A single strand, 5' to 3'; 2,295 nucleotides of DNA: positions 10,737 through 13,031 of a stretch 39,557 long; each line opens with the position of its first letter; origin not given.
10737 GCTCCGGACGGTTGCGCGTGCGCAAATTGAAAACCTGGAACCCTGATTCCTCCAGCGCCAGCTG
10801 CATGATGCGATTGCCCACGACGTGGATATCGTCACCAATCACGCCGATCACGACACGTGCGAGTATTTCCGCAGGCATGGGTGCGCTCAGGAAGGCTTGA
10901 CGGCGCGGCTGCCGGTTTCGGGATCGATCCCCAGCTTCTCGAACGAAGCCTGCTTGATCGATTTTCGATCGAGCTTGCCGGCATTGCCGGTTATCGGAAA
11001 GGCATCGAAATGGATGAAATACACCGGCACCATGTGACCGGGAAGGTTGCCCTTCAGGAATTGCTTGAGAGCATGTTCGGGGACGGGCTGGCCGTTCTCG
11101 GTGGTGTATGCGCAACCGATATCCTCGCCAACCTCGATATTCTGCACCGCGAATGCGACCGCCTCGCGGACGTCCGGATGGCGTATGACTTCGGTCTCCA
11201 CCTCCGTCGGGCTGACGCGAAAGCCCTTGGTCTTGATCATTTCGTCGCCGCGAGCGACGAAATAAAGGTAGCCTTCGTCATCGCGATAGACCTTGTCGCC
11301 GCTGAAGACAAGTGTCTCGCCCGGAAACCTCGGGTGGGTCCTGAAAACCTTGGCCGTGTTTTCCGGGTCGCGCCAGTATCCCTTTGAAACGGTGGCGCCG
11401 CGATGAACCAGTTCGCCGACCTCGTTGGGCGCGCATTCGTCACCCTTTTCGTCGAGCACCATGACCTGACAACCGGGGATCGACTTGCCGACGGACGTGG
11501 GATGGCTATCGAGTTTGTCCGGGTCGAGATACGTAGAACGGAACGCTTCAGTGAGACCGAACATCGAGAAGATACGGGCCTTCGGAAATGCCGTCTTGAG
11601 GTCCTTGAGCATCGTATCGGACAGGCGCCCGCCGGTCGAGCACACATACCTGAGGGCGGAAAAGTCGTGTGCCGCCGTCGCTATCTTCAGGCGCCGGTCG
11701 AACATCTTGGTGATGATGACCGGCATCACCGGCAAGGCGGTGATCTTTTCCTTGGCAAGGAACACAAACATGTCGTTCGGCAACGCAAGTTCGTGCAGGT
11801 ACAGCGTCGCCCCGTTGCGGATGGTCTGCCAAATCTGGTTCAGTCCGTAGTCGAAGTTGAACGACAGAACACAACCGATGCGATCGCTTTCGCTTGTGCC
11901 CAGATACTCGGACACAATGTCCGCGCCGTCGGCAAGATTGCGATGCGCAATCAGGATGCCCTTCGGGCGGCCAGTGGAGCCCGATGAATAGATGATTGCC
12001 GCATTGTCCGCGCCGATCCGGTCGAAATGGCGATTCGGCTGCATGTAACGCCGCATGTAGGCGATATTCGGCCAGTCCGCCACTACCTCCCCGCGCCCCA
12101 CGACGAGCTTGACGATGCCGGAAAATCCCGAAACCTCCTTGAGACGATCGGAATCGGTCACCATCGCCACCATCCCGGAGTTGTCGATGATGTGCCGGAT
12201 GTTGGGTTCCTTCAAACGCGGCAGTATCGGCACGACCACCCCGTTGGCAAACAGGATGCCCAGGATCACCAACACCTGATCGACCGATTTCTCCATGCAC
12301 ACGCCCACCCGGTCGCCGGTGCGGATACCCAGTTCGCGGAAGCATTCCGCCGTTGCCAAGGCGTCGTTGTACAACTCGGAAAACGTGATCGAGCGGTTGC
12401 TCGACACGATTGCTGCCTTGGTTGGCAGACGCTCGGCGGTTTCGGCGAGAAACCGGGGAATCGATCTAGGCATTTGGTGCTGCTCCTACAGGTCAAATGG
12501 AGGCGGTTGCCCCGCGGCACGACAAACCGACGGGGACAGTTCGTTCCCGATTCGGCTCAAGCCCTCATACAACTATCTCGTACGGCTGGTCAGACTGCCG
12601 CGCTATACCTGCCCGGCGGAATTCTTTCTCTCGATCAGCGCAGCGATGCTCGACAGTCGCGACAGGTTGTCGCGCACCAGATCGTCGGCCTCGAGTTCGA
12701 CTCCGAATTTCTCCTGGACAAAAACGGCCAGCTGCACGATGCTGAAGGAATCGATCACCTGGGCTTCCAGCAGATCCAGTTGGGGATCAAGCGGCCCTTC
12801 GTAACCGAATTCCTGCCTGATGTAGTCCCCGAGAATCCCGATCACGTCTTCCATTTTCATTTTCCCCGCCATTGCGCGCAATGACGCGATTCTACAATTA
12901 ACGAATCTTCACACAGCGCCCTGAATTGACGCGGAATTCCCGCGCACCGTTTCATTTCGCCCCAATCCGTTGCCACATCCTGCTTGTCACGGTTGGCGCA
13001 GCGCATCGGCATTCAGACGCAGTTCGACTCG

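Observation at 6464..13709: Complete B12 glutamate mutase wedged into the exosortase-A ligase/ACP/decarboxylase set: predicted ACP-tethered 3-methylaspartate to beta-amino-acid pathway in an EPS locus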

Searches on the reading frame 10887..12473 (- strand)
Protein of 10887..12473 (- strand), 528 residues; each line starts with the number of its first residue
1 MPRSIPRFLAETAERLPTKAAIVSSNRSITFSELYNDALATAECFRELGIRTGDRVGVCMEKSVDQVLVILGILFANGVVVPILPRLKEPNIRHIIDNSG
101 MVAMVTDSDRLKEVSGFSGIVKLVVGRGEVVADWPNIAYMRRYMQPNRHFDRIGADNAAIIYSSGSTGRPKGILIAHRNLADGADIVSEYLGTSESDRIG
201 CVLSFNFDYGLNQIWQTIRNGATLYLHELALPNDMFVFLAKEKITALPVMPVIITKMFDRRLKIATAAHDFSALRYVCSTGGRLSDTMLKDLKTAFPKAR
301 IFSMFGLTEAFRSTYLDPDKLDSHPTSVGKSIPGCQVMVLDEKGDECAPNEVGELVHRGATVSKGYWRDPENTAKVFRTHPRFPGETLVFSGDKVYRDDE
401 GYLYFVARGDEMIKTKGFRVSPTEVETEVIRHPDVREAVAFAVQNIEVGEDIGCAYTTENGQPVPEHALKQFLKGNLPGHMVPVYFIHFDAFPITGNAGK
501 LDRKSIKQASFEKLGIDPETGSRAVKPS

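Call 4: search_protein_families(library=ncbifam, proteins=[window:10887-12473:-], max_evalue=0.001)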
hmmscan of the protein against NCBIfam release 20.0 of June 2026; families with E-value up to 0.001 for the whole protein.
window:10887-12473:- (528 aa): 106 families (the best 25 are shown)
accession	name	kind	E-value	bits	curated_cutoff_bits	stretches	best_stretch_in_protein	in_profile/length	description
TIGR03098.1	ligase_PEP_1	hypoth_equivalog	1.1e-150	502.6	592.35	1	7-508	4-516/517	acyl-CoA ligase (AMP-forming), exosortase A system-associated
NF004837.0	PRK06187.1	subfamily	4.8e-77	259.4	476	1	2-509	7-521/531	long-chain-fatty-acid--CoA ligase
TIGR01733.1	AA-adenyl-dom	subfamily_domain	1.3e-76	258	317.4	1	30-440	1-409/409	amino acid adenylation domain-containing protein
NF006182.0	PRK08316.1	subfamily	1.2e-62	212.1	663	1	5-509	13-516/523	fatty acyl-CoA synthetase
NF052269.1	Staph_lig_FadD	equivalog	7.3e-59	199.4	650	1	12-509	9-492/499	long-chain-fatty-acid--CoA ligase FadD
NF005801.1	PRK07656.1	equivalog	1.1e-57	195.9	657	1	4-501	2-494/500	FadD3 family acyl-CoA ligase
NF004282.0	PRK05691.1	subfamily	3.8e-56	189.1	4090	1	5-512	1133-1628/4334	non-ribosomal peptide synthase/polyketide synthase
NF038078.1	NRPS_MxcG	equivalog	1.4e-55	188.2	2300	1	3-510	456-960/1442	myxochelin non-ribosomal peptide synthetase MxcG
NF006181.0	PRK08314.1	subfamily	8.7e-55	186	705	2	154-504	202-548/563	long-chain-fatty-acid--CoA ligase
NF009233.0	PRK12583.1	subfamily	4.7e-53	180.4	832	2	155-515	201-555/558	fatty acid CoA ligase family protein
NF004808.0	PRK06155.1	equivalog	8.3e-52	176.1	722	1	3-519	21-531/542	ATP-dependent acyl-CoA ligase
NF004797.0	PRK06145.1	equivalog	1.9e-51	175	850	1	7-503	6-488/499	acyl-CoA synthetase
NF005702.0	PRK07514.1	subfamily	4.5e-51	173.8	558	1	18-507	19-497/506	malonyl-CoA synthase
NF002966.0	PRK03640.1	equivalog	7.2e-51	173.3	556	1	5-510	4-480/483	o-succinylbenzoate--CoA ligase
NF004114.0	PRK05605.1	equivalog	6.1e-50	170.1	766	2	151-510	217-569/575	long-chain-fatty-acid--CoA ligase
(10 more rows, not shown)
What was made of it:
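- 10887..12473 (-): NRPS-type adenylating ligase (528 aa), predicted to load 3-methylaspartate through its C4 carboxyl onto the carrier protein. TIGR03098 502.6 bits, below the cut-off of 592.35 (call 4).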

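Call 5: search_protein_families(library=pfam, proteins=[window:10887-12473:-], max_evalue=0.001)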
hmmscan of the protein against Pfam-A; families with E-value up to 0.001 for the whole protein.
window:10887-12473:- (528 aa): 2 families
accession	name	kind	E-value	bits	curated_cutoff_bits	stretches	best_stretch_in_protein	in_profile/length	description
PF00501.34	AMP-binding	-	7.1e-76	255.9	29.9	1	10-367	2-384/384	AMP-binding enzyme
PF13193.12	AMP-binding_C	-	1.5e-07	32.7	24.5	1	424-497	1-74/76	AMP-binding enzyme C-terminal domain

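Call 12: search_solved_structures(query=window:10887-12473:-, max_evalue=1e-20)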
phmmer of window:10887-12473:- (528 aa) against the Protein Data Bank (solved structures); distinct sequences matched with E-value up to 1e-20: 150 (the best 60 are shown).
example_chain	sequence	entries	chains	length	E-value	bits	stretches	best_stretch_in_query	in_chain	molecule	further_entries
6mfy_A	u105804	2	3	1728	6.7e-96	325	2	7-508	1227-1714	Linear gramicidin synthase subunit A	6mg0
6mfz_A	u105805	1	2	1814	7.6e-96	324.8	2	7-508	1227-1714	Linear gramicidin synthase subunit A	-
9be3_A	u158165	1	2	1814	7.6e-96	324.8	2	7-508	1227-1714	Linear gramicidin synthase subunit A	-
9be4_A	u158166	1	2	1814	7.6e-96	324.8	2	7-508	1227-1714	Linear gramicidin synthase subunit A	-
9meh_A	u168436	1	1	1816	7.6e-96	324.8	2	7-508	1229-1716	Linear gramicidin synthase subunit A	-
8xjz_C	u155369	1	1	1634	2.6e-70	240.5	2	7-506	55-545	Peptide synthetase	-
9bfd_A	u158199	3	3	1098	2.9e-58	200.8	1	3-508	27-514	Tyrocidine synthase 1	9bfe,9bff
1amu_A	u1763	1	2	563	2.5e-56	194.4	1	4-509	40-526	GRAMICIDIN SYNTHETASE 1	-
9bfd_B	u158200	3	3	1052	3.6e-53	184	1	9-508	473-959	Tyrocidine synthase 2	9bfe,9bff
4d4g_A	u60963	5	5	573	2.1e-52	181.5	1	4-507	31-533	APNAA1 | APNA A1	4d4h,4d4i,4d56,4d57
7ly7_A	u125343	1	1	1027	8.1e-50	172.9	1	156-510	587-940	BmdB, Bacillamide NRPS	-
7ly4_E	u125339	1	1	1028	8.1e-50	172.9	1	156-510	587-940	BmdB, bacillamide NRPS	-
3wvn_A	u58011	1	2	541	2e-48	168.3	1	8-506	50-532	Non-ribosomal peptide synthetase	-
7dq5_A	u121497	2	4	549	1.4e-47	165.6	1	27-506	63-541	Putative ATP-dependent b-aminoacyl-ACP synthetase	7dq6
8yyq_A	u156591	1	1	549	2.2e-47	164.9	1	27-506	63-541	Putative ATP-dependent b-aminoacyl-ACP synthetase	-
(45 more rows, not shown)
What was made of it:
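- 10887..12473 (-): Best PDB relatives are NRPS A domains (LgrA 325 bits); VinN scores 168 bits (call 12).
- The ligase is an amino-acid A-domain type (call 12).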

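Call 66: search_solved_structures(query=window:10887-12473:-, max_evalue=1e-90, show_alignments=1)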
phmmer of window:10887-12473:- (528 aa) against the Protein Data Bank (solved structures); distinct sequences matched with E-value up to 1e-90: 5.
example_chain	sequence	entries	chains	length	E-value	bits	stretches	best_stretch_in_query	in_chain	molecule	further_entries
6mfy_A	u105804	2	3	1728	6.7e-96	325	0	7-508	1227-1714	Linear gramicidin synthase subunit A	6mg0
6mfz_A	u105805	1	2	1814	7.6e-96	324.8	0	7-508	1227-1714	Linear gramicidin synthase subunit A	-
9be3_A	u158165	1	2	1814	7.6e-96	324.8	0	7-508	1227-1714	Linear gramicidin synthase subunit A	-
9be4_A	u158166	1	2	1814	7.6e-96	324.8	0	7-508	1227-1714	Linear gramicidin synthase subunit A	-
9meh_A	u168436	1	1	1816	7.6e-96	324.8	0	7-508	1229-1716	Linear gramicidin synthase subunit A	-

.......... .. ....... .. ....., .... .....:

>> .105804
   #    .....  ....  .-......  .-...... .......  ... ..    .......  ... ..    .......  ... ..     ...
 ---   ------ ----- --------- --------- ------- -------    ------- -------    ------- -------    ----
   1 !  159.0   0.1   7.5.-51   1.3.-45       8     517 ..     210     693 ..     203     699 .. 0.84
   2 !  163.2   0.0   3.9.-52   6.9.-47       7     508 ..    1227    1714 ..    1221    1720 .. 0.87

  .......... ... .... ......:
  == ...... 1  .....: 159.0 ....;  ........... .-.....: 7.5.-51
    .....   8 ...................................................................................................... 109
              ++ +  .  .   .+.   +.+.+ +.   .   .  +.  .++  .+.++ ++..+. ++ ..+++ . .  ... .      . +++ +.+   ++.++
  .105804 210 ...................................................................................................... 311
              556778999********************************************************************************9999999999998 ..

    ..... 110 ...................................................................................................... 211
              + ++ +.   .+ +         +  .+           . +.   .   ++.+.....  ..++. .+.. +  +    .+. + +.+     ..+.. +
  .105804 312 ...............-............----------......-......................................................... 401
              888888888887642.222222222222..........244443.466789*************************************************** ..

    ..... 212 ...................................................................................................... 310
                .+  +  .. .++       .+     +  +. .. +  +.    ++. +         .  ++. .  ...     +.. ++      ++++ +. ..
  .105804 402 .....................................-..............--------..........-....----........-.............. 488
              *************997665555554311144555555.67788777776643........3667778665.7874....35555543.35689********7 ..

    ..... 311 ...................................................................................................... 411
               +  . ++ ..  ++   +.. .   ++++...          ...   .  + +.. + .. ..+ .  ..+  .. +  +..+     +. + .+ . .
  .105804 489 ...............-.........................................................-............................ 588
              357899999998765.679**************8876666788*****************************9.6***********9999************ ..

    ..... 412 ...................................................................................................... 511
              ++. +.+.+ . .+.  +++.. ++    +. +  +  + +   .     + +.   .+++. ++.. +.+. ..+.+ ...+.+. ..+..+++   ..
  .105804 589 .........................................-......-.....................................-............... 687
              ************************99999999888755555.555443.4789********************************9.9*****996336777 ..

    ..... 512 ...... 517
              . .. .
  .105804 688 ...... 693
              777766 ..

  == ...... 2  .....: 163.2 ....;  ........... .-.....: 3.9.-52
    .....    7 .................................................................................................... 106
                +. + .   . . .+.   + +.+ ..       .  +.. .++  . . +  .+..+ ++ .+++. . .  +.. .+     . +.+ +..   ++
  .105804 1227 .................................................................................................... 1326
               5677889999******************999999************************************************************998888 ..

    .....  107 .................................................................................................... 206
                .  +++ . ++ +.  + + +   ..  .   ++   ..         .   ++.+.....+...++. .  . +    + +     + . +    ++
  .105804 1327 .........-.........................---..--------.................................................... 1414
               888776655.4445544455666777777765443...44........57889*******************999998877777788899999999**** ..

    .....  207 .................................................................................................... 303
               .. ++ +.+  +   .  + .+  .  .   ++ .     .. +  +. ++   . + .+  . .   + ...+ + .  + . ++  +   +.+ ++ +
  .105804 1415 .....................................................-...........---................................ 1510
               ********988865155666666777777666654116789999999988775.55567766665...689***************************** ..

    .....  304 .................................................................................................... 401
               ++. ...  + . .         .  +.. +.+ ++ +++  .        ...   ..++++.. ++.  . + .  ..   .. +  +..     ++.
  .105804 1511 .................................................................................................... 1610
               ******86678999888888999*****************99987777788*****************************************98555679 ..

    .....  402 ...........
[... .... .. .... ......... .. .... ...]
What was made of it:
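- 10887..12473 (-): A 1-2 residue gap falls right after GLTEA in the beta13-beta14 loop (call 66).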

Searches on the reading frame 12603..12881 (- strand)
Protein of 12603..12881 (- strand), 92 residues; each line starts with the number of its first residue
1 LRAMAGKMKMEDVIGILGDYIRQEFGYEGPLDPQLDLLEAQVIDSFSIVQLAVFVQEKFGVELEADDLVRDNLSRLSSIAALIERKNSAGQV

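Call 4: search_protein_families(library=ncbifam, proteins=[window:12603-12881:-], max_evalue=0.001)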
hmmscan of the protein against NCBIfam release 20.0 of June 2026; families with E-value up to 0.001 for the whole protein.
window:12603-12881:- (92 aa): 5 families
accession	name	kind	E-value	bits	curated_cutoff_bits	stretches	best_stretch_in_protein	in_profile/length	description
NF052616.1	ACP_for_OlsHI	equivalog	9.8e-09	35.5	130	1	10-89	1-83/83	ornithine lipid biosynthesis acyl carrier protein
NF058660.1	cispen_ACP_AmcB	equivalog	1.1e-06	28.7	80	1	34-87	26-79/80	cispentacin biosynthesis acyl carrier protein AmcB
NF003464.0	PRK05087.1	equivalog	2.8e-06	27.3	68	1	32-84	23-75/78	D-alanine--poly(phosphoribitol) ligase subunit DltC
TIGR01688.1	dltC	equivalog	4.3e-05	23.5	52.35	1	32-74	20-62/73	D-alanine--poly(phosphoribitol) ligase subunit 2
NF002147.0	PRK00982.1-1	equivalog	0.00014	21.7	84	1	11-84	6-78/83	acyl carrier protein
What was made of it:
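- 12603..12854 (-): Stand-alone acyl/aminoacyl carrier protein (83 aa) with DSF serine motif. Weak hits to stand-alone ACPs, including DltC, AmcB and the OlsHI ACP (call 4).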

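Call 5: search_protein_families(library=pfam, proteins=[window:12603-12881:-], max_evalue=0.001)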
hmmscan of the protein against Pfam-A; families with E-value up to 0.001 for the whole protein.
window:12603-12881:- (92 aa): 1 family
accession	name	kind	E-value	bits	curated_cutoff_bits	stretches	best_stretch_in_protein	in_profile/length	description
PF00550.31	PP-binding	-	7.9e-05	23.3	20.8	1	20-83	6-67/67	Phosphopantetheine attachment site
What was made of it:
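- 12603..12854 (-): PF00550 23.3 bits (call 5).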
